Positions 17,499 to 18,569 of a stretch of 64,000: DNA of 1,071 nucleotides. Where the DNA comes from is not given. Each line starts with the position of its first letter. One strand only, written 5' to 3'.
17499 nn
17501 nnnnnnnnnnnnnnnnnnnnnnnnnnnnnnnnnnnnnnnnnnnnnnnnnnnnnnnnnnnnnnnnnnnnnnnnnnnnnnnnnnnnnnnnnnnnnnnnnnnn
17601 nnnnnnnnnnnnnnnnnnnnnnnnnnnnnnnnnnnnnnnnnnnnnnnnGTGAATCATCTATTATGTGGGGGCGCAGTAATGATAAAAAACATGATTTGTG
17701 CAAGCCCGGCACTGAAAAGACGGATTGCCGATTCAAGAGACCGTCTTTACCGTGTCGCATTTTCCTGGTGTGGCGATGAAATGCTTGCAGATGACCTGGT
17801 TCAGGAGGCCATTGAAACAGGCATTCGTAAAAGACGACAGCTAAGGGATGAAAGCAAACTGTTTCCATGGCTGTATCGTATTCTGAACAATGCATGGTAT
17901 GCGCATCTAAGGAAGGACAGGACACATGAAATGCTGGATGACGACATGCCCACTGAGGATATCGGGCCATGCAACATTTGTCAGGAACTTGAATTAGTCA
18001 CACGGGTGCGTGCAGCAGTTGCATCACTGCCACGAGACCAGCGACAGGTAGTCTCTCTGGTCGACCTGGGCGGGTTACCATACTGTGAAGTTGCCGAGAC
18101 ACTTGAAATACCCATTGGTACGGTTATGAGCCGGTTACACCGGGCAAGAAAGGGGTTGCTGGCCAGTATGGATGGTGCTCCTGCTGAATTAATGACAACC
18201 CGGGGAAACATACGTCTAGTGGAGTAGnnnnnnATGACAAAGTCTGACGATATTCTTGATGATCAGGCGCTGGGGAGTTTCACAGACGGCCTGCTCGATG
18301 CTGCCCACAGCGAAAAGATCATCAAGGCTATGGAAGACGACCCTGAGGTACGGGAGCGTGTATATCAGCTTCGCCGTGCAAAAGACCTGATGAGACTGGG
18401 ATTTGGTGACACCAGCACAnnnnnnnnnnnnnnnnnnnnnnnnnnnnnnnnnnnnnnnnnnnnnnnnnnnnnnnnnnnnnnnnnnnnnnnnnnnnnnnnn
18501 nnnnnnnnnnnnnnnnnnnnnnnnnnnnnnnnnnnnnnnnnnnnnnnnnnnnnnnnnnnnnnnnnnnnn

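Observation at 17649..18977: ECF sigma factor controlled by an anti-sigma factor whose periplasmic sensor is a DsrE/DsrF-like (sulfur-relay fold) domain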

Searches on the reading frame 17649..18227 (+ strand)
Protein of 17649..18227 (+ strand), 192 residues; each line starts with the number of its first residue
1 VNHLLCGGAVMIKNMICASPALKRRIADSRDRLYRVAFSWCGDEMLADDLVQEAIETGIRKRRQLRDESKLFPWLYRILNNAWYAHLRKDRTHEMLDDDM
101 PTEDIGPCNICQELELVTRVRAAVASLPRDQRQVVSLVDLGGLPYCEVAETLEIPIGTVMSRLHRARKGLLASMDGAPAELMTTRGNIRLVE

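Call 3: search_protein_families(library=pfam, proteins=[window:17649-18227:+], max_evalue=0.01)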
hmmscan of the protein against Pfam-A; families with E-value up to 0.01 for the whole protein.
window:17649-18227:+ (192 aa): 5 families
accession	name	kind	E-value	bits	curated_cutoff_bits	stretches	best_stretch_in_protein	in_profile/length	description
PF08281.18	Sigma70_r4_2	-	1.1e-15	57.4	25.7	1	119-168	3-52/54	Sigma-70, region 4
PF04542.20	Sigma70_r2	-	4.9e-12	45.9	24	1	30-91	6-69/71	Sigma-70 region 2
PF04545.22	Sigma70_r4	-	1.6e-10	40.8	24.1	1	123-168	1-46/50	Sigma-70, region 4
PF22029.2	PhyR_sigma2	-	4.3e-05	23.9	27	1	35-79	10-54/55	Sigma2 domain of PhyR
PF07638.17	Sigma70_ECF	-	0.00062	20.2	21.1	1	108-171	118-180/185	ECF sigma factor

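Call 4: search_protein_families(library=ncbifam, proteins=[window:17649-18227:+], max_evalue=0.01)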
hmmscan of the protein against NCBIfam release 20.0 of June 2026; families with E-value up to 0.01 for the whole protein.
window:17649-18227:+ (192 aa): 81 families (the best 25 are shown)
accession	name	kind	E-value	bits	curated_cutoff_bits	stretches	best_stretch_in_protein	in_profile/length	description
NF009164.0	PRK12511.1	equivalog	2.3e-27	95.7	185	1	27-191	11-174/182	RNA polymerase sigma factor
NF007225.0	PRK09643.1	equivalog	5.2e-26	91.6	190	1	24-175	31-183/204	RNA polymerase sigma factor SigM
TIGR02983.1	SigE-fam_strep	subfamily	9.7e-25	87.3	141.55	1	26-174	12-158/162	SigE family RNA polymerase sigma factor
NF058625.1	sigma_PG0214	equivalog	3.4e-23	82.2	130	1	23-174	7-161/170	GFO_1088 family ECF-type sigma factor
TIGR02947.1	SigH_actino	hypoth_equivalog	1.4e-22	80.4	251.55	2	119-172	124-177/193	RNA polymerase sigma-70 factor, TIGR02947 family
NF009185.0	PRK12533.1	equivalog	2.6e-22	79.6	248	1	31-182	40-201/231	RNA polymerase sigma factor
NF007229.0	PRK09647.1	equivalog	1.2e-21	77.1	265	1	19-176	43-204/220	RNA polymerase sigma factor SigE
TIGR02937.1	sigma70-ECF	superfamily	1.4e-21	76.8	42.9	1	30-171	11-162/165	sigma-70 family RNA polymerase sigma factor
NF009171.0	PRK12518.1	equivalog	1.2e-20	74.1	208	1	32-170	39-180/191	RNA polymerase sigma factor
NF009166.1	PRK12513.1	equivalog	6.4e-20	71.7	206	1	26-171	28-183/193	RNA polymerase sigma factor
NF004113.0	PRK05602.1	equivalog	1.9e-19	70.1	208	1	21-177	46-204/211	RNA polymerase sigma factor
TIGR02950.1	SigM_subfam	subfamily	3.3e-19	69.3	147.95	1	32-172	12-156/159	RNA polymerase sigma factor, SigM family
NF009169.0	PRK12516.1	equivalog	6.8e-19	68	321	1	18-170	8-160/188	RNA polymerase sigma factor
NF053879.1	RNAPolSigSigVBac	equivalog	2.3e-18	66.4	190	1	22-174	6-155/160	RNA polymerase sigma factor SigV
TIGR02954.1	Sig70_famx3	hypoth_equivalog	4.3e-18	65.6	188.5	1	13-175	9-168/170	RNA polymerase sigma-70 factor, TIGR02954 family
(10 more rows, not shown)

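Call 74: search_dna_similar(query=window:17679-18227:+, collection=plasmids, mode=protein, max_rows=25)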
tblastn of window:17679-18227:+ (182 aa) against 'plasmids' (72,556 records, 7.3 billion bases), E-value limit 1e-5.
Records with a match: 1244; places in all: 1421; records where one place covers at least 80% of the query: 640.
Best place of each record, by identity: <60% 1244.
By first word of the organism name: Rhizobium 277; Sinorhizobium 148; Ralstonia 135; Streptomyces 70; Pantoea 66; Phaeobacter 50; Bacillus 30; Paracoccus 26; Rhodococcus 26; Azospirillum 21; and 121 more.
By predicted mobility (MOB-suite, as given by PLSDB): non-mobilizable 718; mobilizable 309; conjugative 217.
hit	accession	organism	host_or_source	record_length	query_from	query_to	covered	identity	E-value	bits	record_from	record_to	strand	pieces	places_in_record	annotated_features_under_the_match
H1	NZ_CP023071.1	Sinorhizobium fredii CCBAU 83666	G.max,nodule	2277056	2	182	99%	34.8%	4e-21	97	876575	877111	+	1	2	record has no annotation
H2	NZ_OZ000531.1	Shinella sp. WSC3-e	-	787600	5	161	86%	38.5%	9e-20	92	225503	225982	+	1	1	RNA polymerase sigma factor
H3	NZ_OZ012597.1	Shinella sp. WSD5-1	-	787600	5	161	86%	38.5%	9e-20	92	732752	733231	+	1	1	RNA polymerase sigma factor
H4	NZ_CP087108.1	Methylobacterium sp. NMS14P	Coffea arabica,Pure culture,root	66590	3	173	94%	35.3%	5e-15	79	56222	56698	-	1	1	sigma-70 family RNA polymerase sigma factor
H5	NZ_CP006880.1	Rhizobium gallicum bv. gallicum R602sp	Phaseolus vulgaris,whole ...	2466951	23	176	85%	38.9%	1e-19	92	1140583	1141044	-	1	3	record has no annotation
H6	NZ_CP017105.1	Rhizobium gallicum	Phaseolus vulgaris,Whole ...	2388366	23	176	85%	38.9%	2e-19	92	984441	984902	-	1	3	none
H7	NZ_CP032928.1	Agrobacterium tumefaciens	Rubus sp.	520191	12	160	82%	39.9%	1e-20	95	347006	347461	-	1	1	RNA polymerase sigma factor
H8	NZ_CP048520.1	Agrobacterium tumefaciens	walnut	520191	12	160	82%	39.9%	1e-20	95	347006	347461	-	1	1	RNA polymerase sigma factor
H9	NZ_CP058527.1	Agrobacterium tumefaciens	-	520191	12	160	82%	39.9%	1e-20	95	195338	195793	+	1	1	RNA polymerase sigma factor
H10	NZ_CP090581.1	Methylobacterium radiotolerans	Pure isolate,Urban soil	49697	3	173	94%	34.7%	8e-14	76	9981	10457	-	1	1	sigma-70 family RNA polymerase sigma factor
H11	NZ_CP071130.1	Caballeronia sp. M1242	Homo sapiens,ETA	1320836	8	166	87%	37.2%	5e-17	85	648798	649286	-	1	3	none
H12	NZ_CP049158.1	Caballeronia sp. SBC1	whole organism,soil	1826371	22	167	80%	40.4%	2e-19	91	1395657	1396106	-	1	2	none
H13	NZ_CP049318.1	Caballeronia sp. SBC2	whole organism,soil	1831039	22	167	80%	40.4%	2e-19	91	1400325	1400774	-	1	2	none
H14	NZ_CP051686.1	Massilia forsythiae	cell culture,Flower of Forsythia koreana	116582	22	166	80%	40.7%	7e-17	84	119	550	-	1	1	RNA polymerase sigma factor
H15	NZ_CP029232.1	Sinorhizobium fredii CCBAU 45436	Glycine max,cell culture,plant root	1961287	2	160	87%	37.0%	4e-21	96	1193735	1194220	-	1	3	record has no annotation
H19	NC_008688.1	Paracoccus denitrificans PD1222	-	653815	5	160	86%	37.4%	8e-18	87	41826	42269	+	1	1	RNA polymerase sigma factor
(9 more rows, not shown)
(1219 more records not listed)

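Call 75: get_annotated_region(hit=H19, flank=4000)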
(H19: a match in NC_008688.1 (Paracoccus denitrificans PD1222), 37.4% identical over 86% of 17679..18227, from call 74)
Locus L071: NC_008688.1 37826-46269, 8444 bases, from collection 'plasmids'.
description: Paracoccus denitrificans PD1222 plasmid 1, complete sequence
organism: Paracoccus denitrificans PD1222 (NCBI taxid 318586)
taxonomy: Bacteria; Pseudomonadota; Alphaproteobacteria; Rhodobacterales; Paracoccaceae; Paracoccus; Paracoccus denitrificans; Paracoccus denitrificans PD1222
host: -; source: -; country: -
typing (MOB-suite, as given by PLSDB): non-mobilizable; replicon rep_cluster_560,rep_cluster_969
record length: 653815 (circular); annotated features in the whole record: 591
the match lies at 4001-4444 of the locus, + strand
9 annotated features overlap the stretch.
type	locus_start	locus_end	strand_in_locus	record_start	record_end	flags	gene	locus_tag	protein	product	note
CDS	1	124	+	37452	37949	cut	-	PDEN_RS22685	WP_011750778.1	hypothetical protein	-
CDS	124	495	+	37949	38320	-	-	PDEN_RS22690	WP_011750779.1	response regulator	GO:0000160 - phosphorelay signal transduction system [Evidence IEA]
CDS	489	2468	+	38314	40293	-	-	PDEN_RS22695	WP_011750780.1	3'-5' exonuclease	-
CDS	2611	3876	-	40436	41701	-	-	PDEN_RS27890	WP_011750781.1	S8 family serine peptidase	-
CDS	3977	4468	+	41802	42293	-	-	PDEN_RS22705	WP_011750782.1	RNA polymerase sigma factor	GO:0006352 - DNA-templated transcription initiation [Evidence IEA]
CDS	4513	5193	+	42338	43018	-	-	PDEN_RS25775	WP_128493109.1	hypothetical protein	-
CDS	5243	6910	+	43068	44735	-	-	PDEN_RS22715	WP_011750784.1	SLC13 family permease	GO:0055085 - transmembrane transport [Evidence IEA]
CDS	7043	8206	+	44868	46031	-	-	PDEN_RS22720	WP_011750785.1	glycerate kinase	-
CDS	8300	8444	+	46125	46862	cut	-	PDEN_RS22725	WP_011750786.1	calcium-binding protein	-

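Call 76: get_annotated_region(hit=H10, flank=4000)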
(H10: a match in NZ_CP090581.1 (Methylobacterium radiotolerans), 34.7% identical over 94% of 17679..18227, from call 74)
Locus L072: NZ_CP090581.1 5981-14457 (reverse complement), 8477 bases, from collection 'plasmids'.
description: Methylobacterium radiotolerans strain NYY1 plasmid pNYY1_2, complete sequence
organism: Methylobacterium radiotolerans (NCBI taxid 31998)
taxonomy: Bacteria; Pseudomonadota; Alphaproteobacteria; Hyphomicrobiales; Methylobacteriaceae; Methylobacterium; Methylobacterium radiotolerans
host: -; source: Pure isolate,Urban soil; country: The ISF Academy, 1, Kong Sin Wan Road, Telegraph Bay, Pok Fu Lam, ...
typing (MOB-suite, as given by PLSDB): non-mobilizable
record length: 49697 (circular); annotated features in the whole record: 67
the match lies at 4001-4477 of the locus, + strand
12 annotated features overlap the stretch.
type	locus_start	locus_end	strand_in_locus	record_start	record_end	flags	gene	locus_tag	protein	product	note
CDS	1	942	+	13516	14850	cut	-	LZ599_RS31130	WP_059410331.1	IS1182 family transposase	-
CDS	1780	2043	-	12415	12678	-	-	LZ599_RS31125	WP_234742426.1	hypothetical protein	-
CDS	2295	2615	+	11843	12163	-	-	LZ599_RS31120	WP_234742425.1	hypothetical protein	-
CDS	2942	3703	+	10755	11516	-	-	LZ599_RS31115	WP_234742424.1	hypothetical protein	-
CDS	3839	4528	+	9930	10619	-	-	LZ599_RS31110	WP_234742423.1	sigma-70 family RNA polymerase sigma factor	GO:0006352 - DNA-templated transcription initiation [Evidence IEA]; GO:0006355 - regulation of DNA-templated ...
CDS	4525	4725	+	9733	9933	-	-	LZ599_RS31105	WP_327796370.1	DUF2934 domain-containing protein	-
CDS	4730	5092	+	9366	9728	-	-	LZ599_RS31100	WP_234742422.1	hypothetical protein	-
CDS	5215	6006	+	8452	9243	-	-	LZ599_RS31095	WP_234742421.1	EAL domain-containing protein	-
CDS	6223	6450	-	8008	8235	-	-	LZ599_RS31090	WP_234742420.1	hypothetical protein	-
CDS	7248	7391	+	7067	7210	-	-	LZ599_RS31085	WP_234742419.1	hypothetical protein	-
CDS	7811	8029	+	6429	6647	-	-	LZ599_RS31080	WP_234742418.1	hypothetical protein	-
CDS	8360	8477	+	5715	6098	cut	-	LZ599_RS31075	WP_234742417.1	hypothetical protein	-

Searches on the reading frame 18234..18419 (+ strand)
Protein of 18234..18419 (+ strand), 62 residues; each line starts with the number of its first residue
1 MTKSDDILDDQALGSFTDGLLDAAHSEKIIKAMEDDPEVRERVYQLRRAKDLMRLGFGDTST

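Call 43: search_solved_structures(query=A2, max_evalue=10, show_alignments=3)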
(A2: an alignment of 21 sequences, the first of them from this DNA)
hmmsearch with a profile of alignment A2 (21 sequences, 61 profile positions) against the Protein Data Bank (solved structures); distinct sequences matched with E-value up to 10: 8.
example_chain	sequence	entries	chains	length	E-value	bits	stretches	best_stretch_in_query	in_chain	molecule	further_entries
5h7b_A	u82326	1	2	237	0.0016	21.7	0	19-39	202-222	Immunoglobulin G-binding protein A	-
5h7a_C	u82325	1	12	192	0.013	18.8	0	19-39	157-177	Immunoglobulin G-binding protein A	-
5h79_D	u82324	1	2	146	0.067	16.5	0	19-39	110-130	Immunoglobulin G-binding protein A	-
8k8c_A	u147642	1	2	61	0.36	14.1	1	21-53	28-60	CCAAT/enhancer-binding protein alpha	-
1nwq_A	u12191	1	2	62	0.37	14.1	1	21-53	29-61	CCAAT/enhancer binding protein alpha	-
7wiw_B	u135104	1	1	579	0.61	13.4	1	19-43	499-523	Mycobactin import ATP-binding/permease protein IrtB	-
7wiu_B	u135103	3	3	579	0.63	13.4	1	19-43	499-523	Mycobactin import ATP-binding/permease protein IrtB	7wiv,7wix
21vq_V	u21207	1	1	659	0.77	13.1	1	16-42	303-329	Phi92_gp134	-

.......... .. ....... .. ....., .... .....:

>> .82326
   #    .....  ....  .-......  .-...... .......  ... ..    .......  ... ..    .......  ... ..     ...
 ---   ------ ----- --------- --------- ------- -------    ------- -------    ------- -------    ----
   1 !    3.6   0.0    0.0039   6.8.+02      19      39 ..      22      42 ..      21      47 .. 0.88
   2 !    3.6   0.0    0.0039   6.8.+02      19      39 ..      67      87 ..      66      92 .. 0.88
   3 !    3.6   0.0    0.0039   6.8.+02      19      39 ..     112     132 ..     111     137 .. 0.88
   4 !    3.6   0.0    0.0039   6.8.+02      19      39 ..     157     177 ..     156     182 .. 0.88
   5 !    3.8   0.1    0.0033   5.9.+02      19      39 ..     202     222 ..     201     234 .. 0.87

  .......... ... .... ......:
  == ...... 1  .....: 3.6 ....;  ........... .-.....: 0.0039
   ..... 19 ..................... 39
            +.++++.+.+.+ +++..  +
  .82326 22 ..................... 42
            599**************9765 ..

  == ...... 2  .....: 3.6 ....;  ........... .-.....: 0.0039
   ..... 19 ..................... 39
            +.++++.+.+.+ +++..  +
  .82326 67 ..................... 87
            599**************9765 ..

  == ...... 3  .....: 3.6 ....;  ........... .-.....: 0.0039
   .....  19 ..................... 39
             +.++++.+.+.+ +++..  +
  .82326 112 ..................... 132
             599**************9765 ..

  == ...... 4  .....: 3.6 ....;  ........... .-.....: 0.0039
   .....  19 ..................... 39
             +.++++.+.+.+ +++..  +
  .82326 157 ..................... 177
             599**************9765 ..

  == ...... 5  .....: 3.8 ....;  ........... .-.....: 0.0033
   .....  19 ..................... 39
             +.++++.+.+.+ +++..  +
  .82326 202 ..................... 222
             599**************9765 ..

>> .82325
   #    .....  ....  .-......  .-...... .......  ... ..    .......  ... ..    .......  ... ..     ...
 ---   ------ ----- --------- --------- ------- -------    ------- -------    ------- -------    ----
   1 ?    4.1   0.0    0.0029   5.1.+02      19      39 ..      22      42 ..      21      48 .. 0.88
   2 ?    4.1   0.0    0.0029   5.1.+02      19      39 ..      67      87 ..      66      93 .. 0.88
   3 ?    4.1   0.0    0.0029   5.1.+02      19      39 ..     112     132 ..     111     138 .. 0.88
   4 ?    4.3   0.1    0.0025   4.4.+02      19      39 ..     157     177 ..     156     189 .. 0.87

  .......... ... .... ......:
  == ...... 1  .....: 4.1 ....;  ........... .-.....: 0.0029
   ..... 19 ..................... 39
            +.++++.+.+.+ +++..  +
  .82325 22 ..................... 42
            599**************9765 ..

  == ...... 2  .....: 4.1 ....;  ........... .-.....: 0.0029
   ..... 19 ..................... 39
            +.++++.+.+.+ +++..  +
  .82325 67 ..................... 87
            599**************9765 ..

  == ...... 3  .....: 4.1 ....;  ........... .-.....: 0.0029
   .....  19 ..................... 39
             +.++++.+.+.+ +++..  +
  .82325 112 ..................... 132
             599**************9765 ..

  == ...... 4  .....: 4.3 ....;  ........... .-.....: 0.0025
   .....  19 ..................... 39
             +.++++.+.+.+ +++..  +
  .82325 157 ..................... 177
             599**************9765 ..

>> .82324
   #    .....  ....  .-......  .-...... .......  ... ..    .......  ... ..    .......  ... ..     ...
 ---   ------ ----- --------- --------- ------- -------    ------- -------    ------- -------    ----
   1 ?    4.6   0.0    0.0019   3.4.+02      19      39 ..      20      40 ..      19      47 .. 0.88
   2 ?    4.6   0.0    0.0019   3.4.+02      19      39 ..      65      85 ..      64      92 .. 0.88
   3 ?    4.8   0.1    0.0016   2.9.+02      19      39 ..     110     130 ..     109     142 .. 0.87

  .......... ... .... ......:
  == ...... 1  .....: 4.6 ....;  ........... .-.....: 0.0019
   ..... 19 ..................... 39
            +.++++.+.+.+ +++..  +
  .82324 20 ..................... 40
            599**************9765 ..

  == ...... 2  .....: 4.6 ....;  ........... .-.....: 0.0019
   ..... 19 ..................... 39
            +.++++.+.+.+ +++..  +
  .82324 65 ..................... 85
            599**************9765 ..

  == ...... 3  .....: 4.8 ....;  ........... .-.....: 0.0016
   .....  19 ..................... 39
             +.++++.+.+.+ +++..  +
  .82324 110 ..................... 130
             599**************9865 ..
